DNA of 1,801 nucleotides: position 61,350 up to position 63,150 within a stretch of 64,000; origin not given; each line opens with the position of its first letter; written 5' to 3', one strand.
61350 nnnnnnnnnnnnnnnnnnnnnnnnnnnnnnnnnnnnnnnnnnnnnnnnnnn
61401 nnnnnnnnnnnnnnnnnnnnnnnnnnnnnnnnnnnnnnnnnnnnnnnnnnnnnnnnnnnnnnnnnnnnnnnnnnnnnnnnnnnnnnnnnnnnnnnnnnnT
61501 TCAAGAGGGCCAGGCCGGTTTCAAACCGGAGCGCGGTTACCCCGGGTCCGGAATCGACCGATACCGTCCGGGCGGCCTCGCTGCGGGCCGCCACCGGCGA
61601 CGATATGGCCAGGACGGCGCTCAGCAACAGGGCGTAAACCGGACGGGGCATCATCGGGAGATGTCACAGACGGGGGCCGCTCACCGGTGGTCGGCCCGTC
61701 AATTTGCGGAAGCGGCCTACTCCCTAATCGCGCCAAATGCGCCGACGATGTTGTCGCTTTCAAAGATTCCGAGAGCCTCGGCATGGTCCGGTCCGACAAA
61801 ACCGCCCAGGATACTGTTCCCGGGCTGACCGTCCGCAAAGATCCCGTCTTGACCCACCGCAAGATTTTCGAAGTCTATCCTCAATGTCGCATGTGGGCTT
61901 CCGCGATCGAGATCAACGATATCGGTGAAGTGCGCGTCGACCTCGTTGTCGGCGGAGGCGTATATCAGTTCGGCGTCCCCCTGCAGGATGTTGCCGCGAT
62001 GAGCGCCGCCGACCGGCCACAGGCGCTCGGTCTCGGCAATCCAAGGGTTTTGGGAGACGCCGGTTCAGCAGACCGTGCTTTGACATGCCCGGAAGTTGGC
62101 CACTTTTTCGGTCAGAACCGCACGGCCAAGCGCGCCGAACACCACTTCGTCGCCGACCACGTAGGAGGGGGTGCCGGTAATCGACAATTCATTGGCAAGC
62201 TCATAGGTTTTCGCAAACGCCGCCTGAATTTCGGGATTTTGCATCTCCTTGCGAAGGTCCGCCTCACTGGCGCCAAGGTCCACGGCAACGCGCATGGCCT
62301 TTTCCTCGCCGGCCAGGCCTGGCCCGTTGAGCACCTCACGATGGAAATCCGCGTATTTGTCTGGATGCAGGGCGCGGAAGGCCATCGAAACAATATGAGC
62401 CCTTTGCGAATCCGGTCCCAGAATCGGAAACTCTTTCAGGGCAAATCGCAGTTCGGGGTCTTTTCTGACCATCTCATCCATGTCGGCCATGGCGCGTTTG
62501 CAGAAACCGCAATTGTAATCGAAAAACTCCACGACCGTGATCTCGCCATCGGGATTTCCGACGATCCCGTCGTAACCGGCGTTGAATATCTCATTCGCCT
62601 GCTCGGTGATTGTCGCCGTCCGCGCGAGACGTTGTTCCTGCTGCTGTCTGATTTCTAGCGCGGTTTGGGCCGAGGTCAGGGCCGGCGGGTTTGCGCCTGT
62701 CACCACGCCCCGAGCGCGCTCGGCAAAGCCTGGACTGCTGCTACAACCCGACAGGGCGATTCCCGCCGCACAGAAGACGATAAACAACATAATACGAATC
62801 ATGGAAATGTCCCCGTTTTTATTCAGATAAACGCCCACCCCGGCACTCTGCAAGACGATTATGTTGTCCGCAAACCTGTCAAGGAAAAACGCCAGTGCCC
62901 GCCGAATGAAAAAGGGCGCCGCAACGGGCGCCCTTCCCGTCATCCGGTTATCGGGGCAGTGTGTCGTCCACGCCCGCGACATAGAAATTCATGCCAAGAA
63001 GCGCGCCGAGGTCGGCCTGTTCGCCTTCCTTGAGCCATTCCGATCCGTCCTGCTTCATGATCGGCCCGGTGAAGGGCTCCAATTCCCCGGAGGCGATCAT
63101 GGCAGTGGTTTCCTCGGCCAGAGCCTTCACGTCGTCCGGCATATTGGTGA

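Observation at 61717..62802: The barrel ORF has no usable start and is in frame with an upstream DsbA lipoprotein across a single TGA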

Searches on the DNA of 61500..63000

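Call 58: search_rna_families(source=window, start=61500, end=63000, threshold=evalue, max_evalue=1)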
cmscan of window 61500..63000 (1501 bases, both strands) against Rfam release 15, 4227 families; matches with E-value up to 1: 1.
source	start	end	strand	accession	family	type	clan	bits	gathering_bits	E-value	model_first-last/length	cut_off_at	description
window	62862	62970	+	RF02242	Xoo5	Gene; sRNA;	-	19.8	50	0.31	1-124/124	no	Xanthomonadaceae sRNA Xoo5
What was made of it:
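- On Selenoprotein / programmed UGA recoding: No Rfam match (call 58).
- Tried and rejected: Rfam gave only a chance Xoo5 hit, E 0.31 (call 58).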
